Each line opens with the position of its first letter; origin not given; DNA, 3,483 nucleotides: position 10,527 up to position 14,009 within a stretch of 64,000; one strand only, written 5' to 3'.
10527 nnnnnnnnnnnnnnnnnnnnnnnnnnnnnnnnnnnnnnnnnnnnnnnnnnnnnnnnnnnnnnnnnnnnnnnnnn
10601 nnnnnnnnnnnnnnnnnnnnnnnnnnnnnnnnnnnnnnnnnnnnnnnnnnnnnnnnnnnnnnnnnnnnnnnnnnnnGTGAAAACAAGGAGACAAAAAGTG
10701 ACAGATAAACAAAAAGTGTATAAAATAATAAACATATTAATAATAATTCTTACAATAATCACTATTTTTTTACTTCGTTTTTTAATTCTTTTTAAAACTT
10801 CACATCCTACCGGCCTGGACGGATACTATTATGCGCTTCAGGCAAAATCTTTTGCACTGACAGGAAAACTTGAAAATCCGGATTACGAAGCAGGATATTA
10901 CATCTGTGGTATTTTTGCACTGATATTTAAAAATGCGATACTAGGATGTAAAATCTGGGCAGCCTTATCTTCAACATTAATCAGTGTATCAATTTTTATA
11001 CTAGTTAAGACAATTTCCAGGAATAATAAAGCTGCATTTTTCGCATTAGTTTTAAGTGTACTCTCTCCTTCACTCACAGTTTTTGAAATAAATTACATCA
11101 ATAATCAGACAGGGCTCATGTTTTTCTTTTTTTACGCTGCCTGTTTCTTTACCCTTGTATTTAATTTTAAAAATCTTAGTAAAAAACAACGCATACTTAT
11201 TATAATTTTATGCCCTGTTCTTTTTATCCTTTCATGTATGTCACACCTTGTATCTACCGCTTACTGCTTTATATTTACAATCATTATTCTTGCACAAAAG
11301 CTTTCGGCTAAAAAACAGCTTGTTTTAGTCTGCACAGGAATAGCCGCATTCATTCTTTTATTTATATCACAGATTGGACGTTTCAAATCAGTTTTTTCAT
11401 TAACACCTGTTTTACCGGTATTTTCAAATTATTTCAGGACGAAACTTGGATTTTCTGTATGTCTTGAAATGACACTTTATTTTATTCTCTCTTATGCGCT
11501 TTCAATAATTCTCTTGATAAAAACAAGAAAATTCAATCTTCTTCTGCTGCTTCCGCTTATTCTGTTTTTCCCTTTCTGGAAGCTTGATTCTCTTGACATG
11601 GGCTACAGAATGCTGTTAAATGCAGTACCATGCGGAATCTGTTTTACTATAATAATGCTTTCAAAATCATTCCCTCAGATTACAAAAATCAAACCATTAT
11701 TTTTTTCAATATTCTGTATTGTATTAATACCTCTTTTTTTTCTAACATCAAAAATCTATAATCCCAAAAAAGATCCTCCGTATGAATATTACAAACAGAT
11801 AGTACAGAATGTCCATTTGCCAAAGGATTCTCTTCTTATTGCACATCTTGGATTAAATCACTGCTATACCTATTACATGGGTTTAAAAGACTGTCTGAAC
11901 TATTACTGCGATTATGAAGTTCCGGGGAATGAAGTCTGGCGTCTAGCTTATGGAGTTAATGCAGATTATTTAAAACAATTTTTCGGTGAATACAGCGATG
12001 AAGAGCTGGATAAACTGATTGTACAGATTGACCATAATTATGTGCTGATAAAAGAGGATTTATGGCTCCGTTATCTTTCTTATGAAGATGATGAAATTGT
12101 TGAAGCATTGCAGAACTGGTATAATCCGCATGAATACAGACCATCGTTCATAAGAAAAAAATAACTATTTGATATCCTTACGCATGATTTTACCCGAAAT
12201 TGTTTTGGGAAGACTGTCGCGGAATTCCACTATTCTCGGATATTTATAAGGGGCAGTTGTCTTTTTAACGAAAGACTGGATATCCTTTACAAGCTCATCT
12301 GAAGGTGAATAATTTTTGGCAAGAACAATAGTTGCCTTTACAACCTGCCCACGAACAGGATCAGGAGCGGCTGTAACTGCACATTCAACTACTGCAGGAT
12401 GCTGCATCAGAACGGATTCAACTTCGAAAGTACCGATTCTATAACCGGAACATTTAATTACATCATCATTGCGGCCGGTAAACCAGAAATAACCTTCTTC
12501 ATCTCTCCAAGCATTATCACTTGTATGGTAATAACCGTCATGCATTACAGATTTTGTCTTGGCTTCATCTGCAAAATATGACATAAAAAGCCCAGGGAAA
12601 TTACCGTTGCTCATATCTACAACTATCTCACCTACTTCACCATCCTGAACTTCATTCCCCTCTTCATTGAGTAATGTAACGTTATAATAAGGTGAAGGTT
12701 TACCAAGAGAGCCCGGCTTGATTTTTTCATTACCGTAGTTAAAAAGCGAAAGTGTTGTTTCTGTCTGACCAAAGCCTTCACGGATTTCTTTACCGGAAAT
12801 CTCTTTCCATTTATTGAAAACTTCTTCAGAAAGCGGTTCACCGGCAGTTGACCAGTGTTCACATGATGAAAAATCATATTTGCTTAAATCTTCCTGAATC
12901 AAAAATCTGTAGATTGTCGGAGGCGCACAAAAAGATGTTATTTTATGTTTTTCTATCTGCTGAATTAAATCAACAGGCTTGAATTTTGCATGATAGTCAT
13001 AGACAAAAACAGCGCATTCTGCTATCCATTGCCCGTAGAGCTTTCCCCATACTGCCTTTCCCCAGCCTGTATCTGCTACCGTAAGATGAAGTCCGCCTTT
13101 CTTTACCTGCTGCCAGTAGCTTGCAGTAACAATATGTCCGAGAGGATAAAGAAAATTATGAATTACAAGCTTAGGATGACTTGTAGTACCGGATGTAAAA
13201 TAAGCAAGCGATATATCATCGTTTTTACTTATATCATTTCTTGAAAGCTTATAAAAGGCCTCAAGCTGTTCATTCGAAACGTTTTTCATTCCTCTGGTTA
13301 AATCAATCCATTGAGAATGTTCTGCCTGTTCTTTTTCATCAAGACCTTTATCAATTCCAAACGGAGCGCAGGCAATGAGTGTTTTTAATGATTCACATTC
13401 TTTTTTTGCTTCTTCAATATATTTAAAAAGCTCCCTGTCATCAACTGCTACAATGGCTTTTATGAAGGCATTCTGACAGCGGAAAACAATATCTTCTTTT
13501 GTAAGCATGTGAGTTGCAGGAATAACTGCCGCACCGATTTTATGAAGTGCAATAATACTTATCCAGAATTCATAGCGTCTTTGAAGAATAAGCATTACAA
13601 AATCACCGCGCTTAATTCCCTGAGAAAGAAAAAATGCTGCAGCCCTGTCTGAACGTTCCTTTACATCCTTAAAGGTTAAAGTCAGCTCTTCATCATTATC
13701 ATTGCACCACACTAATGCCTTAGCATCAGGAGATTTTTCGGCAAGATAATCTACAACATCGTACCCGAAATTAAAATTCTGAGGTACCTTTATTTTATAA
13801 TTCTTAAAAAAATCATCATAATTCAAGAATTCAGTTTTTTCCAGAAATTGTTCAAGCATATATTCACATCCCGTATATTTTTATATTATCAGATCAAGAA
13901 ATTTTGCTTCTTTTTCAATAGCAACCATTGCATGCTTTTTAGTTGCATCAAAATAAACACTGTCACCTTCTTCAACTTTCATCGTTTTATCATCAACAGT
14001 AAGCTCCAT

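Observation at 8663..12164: Three-gene envelope operon: secreted glycan-binding-like protein, VanW, GT-C-like membrane enzyme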

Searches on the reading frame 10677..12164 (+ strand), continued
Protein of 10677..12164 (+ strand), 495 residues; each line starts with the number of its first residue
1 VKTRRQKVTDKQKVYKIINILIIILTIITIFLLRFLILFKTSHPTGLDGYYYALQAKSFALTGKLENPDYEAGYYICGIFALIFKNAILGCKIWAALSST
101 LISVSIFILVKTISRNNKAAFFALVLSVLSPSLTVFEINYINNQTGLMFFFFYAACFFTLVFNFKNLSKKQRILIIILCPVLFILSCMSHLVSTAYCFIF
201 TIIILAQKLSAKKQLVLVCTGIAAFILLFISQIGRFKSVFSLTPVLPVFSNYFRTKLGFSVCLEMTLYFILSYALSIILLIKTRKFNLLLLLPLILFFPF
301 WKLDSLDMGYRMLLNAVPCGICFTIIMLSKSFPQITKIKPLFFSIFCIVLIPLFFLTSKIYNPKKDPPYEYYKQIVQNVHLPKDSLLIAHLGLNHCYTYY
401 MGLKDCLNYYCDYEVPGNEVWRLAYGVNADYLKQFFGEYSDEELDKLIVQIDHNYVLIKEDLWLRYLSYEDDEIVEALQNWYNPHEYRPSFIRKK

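Call 55: search_protein_families(library=pfam, proteins=[L059:3014-4513:+, L059:4510-5109:+, L059:5057-5896:+, L059:7459-8118:+, L060:3072-4571:+, L060:4573-5157:+, L060:5154-5996:+, L060:7493-8488:+, L062:142-873:+, L067:60-965:+], max_evalue=0.01)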
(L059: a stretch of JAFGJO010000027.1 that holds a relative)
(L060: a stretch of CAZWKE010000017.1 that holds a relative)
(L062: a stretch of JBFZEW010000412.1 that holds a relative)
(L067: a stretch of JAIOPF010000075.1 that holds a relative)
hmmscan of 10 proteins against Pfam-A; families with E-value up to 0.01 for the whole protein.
L059:3014-4513:+ (499 aa): 11 families
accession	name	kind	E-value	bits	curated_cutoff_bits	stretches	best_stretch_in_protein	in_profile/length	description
PF13649.12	Methyltransf_25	-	2.5e-16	60.6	27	1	50-140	1-97/97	Methyltransferase domain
PF08241.18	Methyltransf_11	-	2.5e-16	60.5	21.2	1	51-144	1-95/95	Methyltransferase domain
PF13847.12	Methyltransf_31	-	1.1e-11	45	27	1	45-148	2-113/145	Methyltransferase domain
PF01177.27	Asp_Glu_race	-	2.2e-11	44.4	31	1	309-449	66-208/211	Asp/Glu/Hydantoin racemase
PF13489.12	Methyltransf_23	-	2.7e-10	40.6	27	1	44-150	20-122/164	Methyltransferase domain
PF01209.24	Ubie_methyltran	-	2.7e-10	40.4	20.1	1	11-153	10-160/233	ubiE/COQ5 methyltransferase family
PF08242.18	Methyltransf_12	-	8.5e-10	39.7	30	1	51-142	1-98/98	Methyltransferase domain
PF05175.20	MTS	-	0.00013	22.1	23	0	45-145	30-139/170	Methyltransferase small domain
PF20922.3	Anamorsin_N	-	0.00054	20.2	27.1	1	104-151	45-94/163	Anamorsin, N-terminal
PF05219.18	DREV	-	0.0068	16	26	0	44-144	92-186/265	DREV methyltransferase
PF06325.19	PrmA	-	0.0073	16.3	22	0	45-143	160-257/296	Ribosomal protein L11 methyltransferase (PrmA)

L059:4510-5109:+ (199 aa): 1 family
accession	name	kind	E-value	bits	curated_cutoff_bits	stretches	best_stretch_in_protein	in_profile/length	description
PF02397.22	Bac_transf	-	4.2e-37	127.9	27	1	5-177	2-178/179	Bacterial sugar transferase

L059:5057-5896:+ (279 aa): 1 family
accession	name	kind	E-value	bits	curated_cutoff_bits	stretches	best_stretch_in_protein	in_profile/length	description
PF13539.11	Peptidase_M15_4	-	1e-21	77.7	25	1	201-270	2-70/70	D-alanyl-D-alanine carboxypeptidase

L059:7459-8118:+ (219 aa): 1 family
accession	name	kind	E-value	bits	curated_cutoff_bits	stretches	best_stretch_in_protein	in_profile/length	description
PF13308.11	YARHG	-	2.1e-17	63.3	27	1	61-126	17-84/85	YARHG domain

L060:3072-4571:+ (499 aa): 10 families
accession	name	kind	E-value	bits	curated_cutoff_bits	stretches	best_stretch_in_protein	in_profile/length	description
PF13649.12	Methyltransf_25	-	5.5e-21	75.5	27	1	45-135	1-97/97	Methyltransferase domain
PF08241.18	Methyltransf_11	-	8.6e-21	74.8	21.2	1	46-139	1-95/95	Methyltransferase domain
PF13847.12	Methyltransf_31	-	1.4e-15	57.7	27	1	44-149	6-119/145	Methyltransferase domain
PF08242.18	Methyltransf_12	-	2.8e-13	50.8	30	1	46-137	1-98/98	Methyltransferase domain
PF13489.12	Methyltransf_23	-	2.7e-12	47.2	27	1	30-142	9-119/164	Methyltransferase domain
PF01209.24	Ubie_methyltran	-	5.2e-12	46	20.1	1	9-143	13-155/233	ubiE/COQ5 methyltransferase family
PF01177.27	Asp_Glu_race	-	2.6e-10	40.9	31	1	294-446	55-207/211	Asp/Glu/Hydantoin racemase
PF05175.20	MTS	-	0.00016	21.8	23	1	19-112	10-105/170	Methyltransferase small domain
PF07021.18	MetW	-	0.00055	20.1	21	1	41-77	13-50/193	Methionine biosynthesis protein MetW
PF02353.26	CMAS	-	0.0015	18.4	27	1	28-87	49-109/273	Mycolic acid cyclopropane synthetase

L060:4573-5157:+ (194 aa): 1 family
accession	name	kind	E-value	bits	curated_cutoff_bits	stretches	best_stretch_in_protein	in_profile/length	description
PF02397.22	Bac_transf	-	5.3e-36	124.3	27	1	4-176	2-178/179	Bacterial sugar transferase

L060:5154-5996:+ (280 aa): 1 family
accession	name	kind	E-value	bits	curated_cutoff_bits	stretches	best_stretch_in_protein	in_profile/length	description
PF13539.11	Peptidase_M15_4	-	4.2e-22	79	25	1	197-266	2-70/70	D-alanyl-D-alanine carboxypeptidase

L060:7493-8488:+ (331 aa): 2 families
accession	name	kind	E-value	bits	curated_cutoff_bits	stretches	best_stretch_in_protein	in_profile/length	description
PF13308.11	YARHG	-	5.5e-13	49.1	27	1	153-222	13-84/85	YARHG domain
PF08308.17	PEGA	-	3.8e-07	30.3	20.8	1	61-91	2-32/71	PEGA domain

L062:142-873:+ (243 aa): 1 family
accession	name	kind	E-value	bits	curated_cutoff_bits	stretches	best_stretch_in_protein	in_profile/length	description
PF13308.11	YARHG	-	5e-18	65.3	27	1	29-107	5-85/85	YARHG domain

L067:60-965:+ (301 aa): 0 families

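Call 56: search_protein_families(library=pfam, proteins=[L072:3581-5059:+, L072:1991-3571:+, L059:1440-3017:+, L060:1566-3071:+], max_evalue=0.01)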
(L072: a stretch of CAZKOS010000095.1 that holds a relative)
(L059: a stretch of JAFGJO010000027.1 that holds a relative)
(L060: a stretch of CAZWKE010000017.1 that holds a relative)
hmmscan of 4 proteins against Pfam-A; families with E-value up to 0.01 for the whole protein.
L072:3581-5059:+ (492 aa): 7 families
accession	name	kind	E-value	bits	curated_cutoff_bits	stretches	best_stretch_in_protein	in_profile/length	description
PF08241.18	Methyltransf_11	-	9.4e-18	65.1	21.2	1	45-138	1-95/95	Methyltransferase domain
PF13649.12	Methyltransf_25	-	1.3e-16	61.5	27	1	45-134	2-97/97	Methyltransferase domain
PF08242.18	Methyltransf_12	-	2.1e-14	54.5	30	1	45-136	1-98/98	Methyltransferase domain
PF01177.27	Asp_Glu_race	-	2e-13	51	31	1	264-441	24-206/211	Asp/Glu/Hydantoin racemase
PF13489.12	Methyltransf_23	-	1.4e-11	44.9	27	1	33-153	13-130/164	Methyltransferase domain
PF13847.12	Methyltransf_31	-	6.1e-10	39.4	27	1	41-142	4-113/145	Methyltransferase domain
PF01209.24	Ubie_methyltran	-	1.7e-05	24.8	20.1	1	43-141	50-154/233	ubiE/COQ5 methyltransferase family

L072:1991-3571:+ (526 aa): 2 families
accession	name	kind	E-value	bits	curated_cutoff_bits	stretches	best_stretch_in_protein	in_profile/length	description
PF02310.24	B12-binding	-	1.6e-06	28.4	32.1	1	58-149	7-95/121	B12 binding domain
PF04055.27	Radical_SAM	-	2.7e-06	28.1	29.5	1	252-416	3-164/166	Radical SAM superfamily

L059:1440-3017:+ (525 aa): 1 family
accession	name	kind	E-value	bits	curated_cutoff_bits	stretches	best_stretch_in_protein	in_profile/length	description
PF04055.27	Radical_SAM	-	1.6e-10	41.8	29.5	1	238-404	1-164/166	Radical SAM superfamily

L060:1566-3071:+ (501 aa): 2 families
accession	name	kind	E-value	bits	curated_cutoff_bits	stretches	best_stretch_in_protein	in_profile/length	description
PF04055.27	Radical_SAM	-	1.7e-11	45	29.5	1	218-378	2-159/166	Radical SAM superfamily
PF02310.24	B12-binding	-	6.8e-05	23.1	32.1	1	59-144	35-120/121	B12 binding domain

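Call 87: search_protein_families(library=ncbifam, proteins=[L059:5057-5896:+, L059:4510-5109:+, L015:539-1087:+, L088:3514-4263:+, L058:1005-1775:+], max_evalue=0.001)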
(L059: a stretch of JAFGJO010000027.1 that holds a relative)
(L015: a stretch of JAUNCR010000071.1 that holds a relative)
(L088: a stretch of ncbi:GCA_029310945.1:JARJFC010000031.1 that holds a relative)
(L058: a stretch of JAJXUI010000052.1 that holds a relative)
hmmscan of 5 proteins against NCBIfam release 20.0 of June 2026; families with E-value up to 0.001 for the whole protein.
L059:5057-5896:+ (279 aa): 0 families

L059:4510-5109:+ (199 aa): 10 families
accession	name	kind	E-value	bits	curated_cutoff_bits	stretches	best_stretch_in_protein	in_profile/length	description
TIGR03025.1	EPS_sugtrans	subfamily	8.3e-37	127.5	295.55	1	5-180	259-442/445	exopolysaccharide biosynthesis polyprenyl glycosylphosphotransferase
TIGR03013.1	EpsB_2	subfamily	3.7e-27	95.5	393.35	1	4-177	255-437/443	TIGR03013 family XrtA/PEP-CTERM system glycosyltransferase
TIGR03023.1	WcaJ_sugtrans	equivalog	1.9e-25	90.1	410.75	1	5-178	264-448/453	undecaprenyl-phosphate glucose phosphotransferase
NF052601.1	undeca_RfbP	equivalog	1e-23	83.9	330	2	74-177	133-236/244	undecaprenyl-phosphate galactose phosphotransferase family protein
TIGR03022.1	WbaP_sugtrans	subfamily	2.9e-23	82.8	403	1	5-180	260-453/456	undecaprenyl-phosphate galactose phosphotransferase WbaP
NF041877.1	EPS_EpsZ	equivalog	1.5e-18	66.7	800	1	4-174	266-450/459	exopolysaccharide biosynthesis polyisoprenyl-phosphate hexose-1-phosphate transferase EpsZ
NF011751.0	PRK15204.1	equivalog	8.5e-18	64.2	907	1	5-179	281-472/476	undecaprenyl-phosphate galactose phosphotransferase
NF045514.1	glycotran_HepC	equivalog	2.9e-14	52.9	140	1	4-110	117-212/220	heterocyst development glycosyltransferase HepC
NF007518.0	PRK10124.1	equivalog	3.6e-14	52.4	684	1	5-174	275-455/464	undecaprenyl-phosphate glucose phosphotransferase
NF050817.1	PolSacchBiosHfsE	equivalog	3.7e-09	35.8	750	1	72-177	344-460/467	polysaccharide biosynthesis protein HfsE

L015:539-1087:+ (183 aa): 32 families (the best 25 are shown)
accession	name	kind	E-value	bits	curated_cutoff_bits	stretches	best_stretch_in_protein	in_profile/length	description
NF007797.0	PRK10502.1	subfamily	8.3e-18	64.7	192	1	31-180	33-178/183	WcaF family extracellular polysaccharide biosynthesis acetyltransferase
NF038307.1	EPS_acetyl_HpsU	equivalog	1.1e-16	61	305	1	31-179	32-176/178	hormogonium polysaccharide biosynthesis acetyltransferase HpsU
NF007076.0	PRK09527.1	equivalog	1.3e-14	54.1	347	1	46-181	51-185/203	galactoside O-acetyltransferase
NF041874.1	EPS_EpsC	equivalog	9.2e-14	51.5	150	1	93-179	82-165/168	serine O-acetyltransferase EpsC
NF007499.0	PRK10092.1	equivalog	5e-13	49.3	314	1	56-181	59-183/183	maltose O-acetyltransferase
TIGR04008.1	WcaF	equivalog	1.5e-12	47.7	326.3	1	33-180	34-177/180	colanic acid biosynthesis acetyltransferase WcaF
NF007240.0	PRK09677.1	equivalog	2.2e-12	46.9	243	1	127-180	129-183/192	putative lipopolysaccharide biosynthesis O-acetyl transferase WbbJ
TIGR01172.1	cysE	equivalog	3.1e-12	46.8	210.65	1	93-175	82-161/162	serine O-acetyltransferase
TIGR03570.1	NeuD_NnaD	subfamily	1.2e-11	44.5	160.8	1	71-175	94-201/202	NeuD/PglB/VioB family sugar acetyltransferase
TIGR03532.1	DapD_Ac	equivalog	7.1e-10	38.9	231.75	1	72-181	94-214/231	2,3,4,5-tetrahydropyridine-2,6-dicarboxylate N-acetyltransferase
TIGR03308.1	phn_thr-fam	hypoth_equivalog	9e-09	35.5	201.65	1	126-179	106-160/204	phosphonate metabolim protein, transferase hexapeptide repeat family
NF050158.1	CarbAnhydGPos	equivalog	1.4e-08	34.6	250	1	71-182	22-144/172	gamma carbonic anhydrase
NF010937.0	PRK14357.1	equivalog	4.7e-07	29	658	0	59-108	238-290/448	bifunctional UDP-N-acetylglucosamine diphosphorylase/glucosamine-1-phosphate N-acetyltransferase GlmU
NF008349.0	PRK11132.1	equivalog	6.4e-07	28.7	397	1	93-177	162-243/273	serine O-acetyltransferase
NF033468.1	stregram_VatI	exception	7.2e-07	29.2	415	1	125-179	109-165/208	streptogramin A O-acetyltransferase Vat(I)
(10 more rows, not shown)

L088:3514-4263:+ (249 aa): 2 families
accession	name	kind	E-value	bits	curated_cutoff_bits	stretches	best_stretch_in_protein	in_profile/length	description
NF047735.1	MPL36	exception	1.7e-06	27.9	430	1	131-220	201-283/305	RlpA family plasminogen-binding lipoprotein MPL36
TIGR02223.1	ftsN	equivalog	0.00025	20.7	107.65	1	51-191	141-251/299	cell division protein FtsN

L058:1005-1775:+ (256 aa): 2 families
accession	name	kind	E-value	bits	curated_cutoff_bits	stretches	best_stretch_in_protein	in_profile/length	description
NF033115.1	dipept_VanX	equivalog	3.4e-48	164.1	320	2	38-164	5-131/199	D-Ala-D-Ala dipeptidase VanX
NF007557.0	PRK10178.1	equivalog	2e-30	105.8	176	2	186-240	113-167/188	D-alanyl-D-alanine dipeptidase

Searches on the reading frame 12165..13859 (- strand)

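Call 3: search_protein_families(library=pfam, proteins=[window:12165-13859:-], max_evalue=0.1)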
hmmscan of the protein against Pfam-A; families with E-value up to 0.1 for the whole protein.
window:12165-13859:- (564 aa): 2 families
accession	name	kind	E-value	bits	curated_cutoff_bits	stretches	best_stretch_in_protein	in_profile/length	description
PF00501.34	AMP-binding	-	3e-61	207.8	29.9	1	40-417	5-377/384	AMP-binding enzyme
PF13193.12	AMP-binding_C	-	1.6e-22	80.6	24.5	1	479-557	1-76/76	AMP-binding enzyme C-terminal domain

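Call 4: search_protein_families(library=ncbifam, proteins=[window:12165-13859:-], max_evalue=0.1)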
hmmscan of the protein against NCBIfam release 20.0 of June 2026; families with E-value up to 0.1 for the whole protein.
window:12165-13859:- (564 aa): 102 families (the best 25 are shown)
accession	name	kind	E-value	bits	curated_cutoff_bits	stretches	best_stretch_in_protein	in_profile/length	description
NF047394.1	AcylCoAsynMbcS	equivalog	2.3e-131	439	850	1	21-563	4-516/525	acyl-CoA synthetase MbcS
NF003313.0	PRK04319.1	equivalog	8e-106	354.5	729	1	7-562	21-556/574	acetate--CoA ligase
TIGR02188.1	Ac_CoA_lig_AcsA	equivalog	3.2e-78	263.6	724.95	1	20-561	47-599/629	acetate--CoA ligase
NF004837.0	PRK06187.1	subfamily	6.5e-77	259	476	1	33-564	11-519/531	long-chain-fatty-acid--CoA ligase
NF001208.0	PRK00174.1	subfamily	1.1e-75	255.2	657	1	25-561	73-614/649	acetate--CoA ligase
NF006181.0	PRK08314.1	subfamily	1.9e-70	237.7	705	1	34-561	28-548/563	long-chain-fatty-acid--CoA ligase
NF006182.0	PRK08316.1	subfamily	5.5e-64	216.5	663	2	295-563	249-513/523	fatty acyl-CoA synthetase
TIGR02262.1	benz_CoA_lig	subfamily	1.7e-61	208.5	375.25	1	29-560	3-502/508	benzoate-CoA ligase family protein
NF005947.1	PRK08008.1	equivalog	1.4e-58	198.8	651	1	36-563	13-517/518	crotonobetaine/carnitine-CoA ligase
NF007815.0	PRK10524.1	equivalog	3.4e-58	197.7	955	1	29-563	52-599/629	propionate--CoA ligase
NF005220.0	PRK06710.1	equivalog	6.3e-57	192.9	1116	1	18-561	8-547/563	long-chain-fatty-acid--CoA ligase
NF005714.0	PRK07529.1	subfamily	7.9e-57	193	632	1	33-563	33-572/640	acyl-CoA synthetase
TIGR03098.1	ligase_PEP_1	hypoth_equivalog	6.7e-56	189.8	592.35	1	38-563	8-514/517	acyl-CoA ligase (AMP-forming), exosortase A system-associated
NF005307.0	PRK06839.1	equivalog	4.4e-53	180.6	748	1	57-562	24-488/496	o-succinylbenzoate--CoA ligase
NF052269.1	Staph_lig_FadD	equivalog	3.8e-52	177.3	650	1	37-563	4-489/499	long-chain-fatty-acid--CoA ligase FadD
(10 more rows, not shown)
